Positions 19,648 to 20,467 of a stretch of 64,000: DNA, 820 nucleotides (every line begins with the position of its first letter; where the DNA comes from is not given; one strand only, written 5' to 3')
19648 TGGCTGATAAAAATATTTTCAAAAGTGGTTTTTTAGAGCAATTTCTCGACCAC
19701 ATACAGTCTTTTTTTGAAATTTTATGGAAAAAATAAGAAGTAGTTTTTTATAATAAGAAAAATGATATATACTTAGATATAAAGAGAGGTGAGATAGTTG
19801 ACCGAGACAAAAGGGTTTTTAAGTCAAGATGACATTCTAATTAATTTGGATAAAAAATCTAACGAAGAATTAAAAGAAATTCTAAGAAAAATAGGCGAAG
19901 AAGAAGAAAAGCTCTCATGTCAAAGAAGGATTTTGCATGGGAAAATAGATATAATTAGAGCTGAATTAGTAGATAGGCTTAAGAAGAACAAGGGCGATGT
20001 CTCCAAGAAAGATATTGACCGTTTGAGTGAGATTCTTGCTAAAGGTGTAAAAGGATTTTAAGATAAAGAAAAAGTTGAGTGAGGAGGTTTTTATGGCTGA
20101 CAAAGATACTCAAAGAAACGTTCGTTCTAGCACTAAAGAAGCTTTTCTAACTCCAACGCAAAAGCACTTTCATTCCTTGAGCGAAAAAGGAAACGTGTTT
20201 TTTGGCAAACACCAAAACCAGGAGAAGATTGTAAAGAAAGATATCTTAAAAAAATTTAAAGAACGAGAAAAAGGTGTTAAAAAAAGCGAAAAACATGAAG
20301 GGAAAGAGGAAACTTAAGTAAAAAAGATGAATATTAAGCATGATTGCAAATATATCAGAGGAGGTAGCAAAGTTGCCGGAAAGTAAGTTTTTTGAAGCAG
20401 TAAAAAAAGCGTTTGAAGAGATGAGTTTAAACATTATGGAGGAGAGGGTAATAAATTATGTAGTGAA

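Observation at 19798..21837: Five-gene operon: three unknown small proteins, a zinc-ribbon FHA protein and an FtsR-like MerR regulator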

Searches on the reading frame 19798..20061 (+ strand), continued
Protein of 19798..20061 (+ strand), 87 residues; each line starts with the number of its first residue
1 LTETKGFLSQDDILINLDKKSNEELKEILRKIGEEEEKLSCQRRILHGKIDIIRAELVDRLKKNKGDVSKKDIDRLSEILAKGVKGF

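Call 58: find_related_loci(query=A3, collection=metagenome_contigs, flank=4000)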
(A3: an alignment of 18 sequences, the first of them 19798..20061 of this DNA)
Query A3 (87 aa) in metagenome_contigs; peptide patterns used: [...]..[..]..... (x = any residue, [..] = any of these).
600 stretches matched a pattern (row limit reached: there are more); 583 encode a relative of the query (tblastn E <= 1e-3); the best 80 are kept; 80 distinct loci.
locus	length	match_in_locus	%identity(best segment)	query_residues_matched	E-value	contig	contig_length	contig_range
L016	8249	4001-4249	60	7-85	7e-25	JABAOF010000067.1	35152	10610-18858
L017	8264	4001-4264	57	4-87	7e-23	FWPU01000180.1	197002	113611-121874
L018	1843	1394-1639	54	10-87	3e-21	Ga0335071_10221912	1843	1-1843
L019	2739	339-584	54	10-87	6e-21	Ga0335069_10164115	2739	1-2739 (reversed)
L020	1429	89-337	49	9-87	1e-20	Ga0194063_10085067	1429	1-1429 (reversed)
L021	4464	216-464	53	9-87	4e-20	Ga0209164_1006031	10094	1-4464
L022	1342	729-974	48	9-86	2e-19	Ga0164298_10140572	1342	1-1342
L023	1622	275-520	49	9-86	2e-19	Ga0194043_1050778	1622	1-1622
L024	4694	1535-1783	48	9-87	4e-19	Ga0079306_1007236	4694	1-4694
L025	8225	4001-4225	49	11-81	9e-19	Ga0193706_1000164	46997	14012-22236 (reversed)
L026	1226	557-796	51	14-87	8e-19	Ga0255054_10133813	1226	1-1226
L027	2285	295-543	52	9-87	8e-19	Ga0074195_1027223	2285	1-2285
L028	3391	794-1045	48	2-81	7e-19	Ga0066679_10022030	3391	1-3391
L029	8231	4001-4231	44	9-81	8e-19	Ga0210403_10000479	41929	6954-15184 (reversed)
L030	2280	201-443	53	5-81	1e-18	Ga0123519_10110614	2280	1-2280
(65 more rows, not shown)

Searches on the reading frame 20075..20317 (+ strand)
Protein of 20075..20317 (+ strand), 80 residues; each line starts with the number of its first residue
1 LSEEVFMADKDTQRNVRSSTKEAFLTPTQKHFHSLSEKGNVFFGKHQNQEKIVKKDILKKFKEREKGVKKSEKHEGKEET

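Call 4: search_protein_families(library=pfam, proteins=[window:20075-20317:+], max_evalue=0.1)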
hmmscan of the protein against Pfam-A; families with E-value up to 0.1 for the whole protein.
window:20075-20317:+ (80 aa): 1 family
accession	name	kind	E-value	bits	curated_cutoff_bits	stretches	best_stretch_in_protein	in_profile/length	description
PF03022.22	MRJP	-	0.07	12.9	19.8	1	3-67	160-224/288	Major royal jelly protein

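Call 40: search_protein_families(library=ncbifam, proteins=[window:20093-20317:+], max_evalue=0.01)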
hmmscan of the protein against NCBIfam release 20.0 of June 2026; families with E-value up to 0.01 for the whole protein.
window:20093-20317:+ (74 aa): 0 families
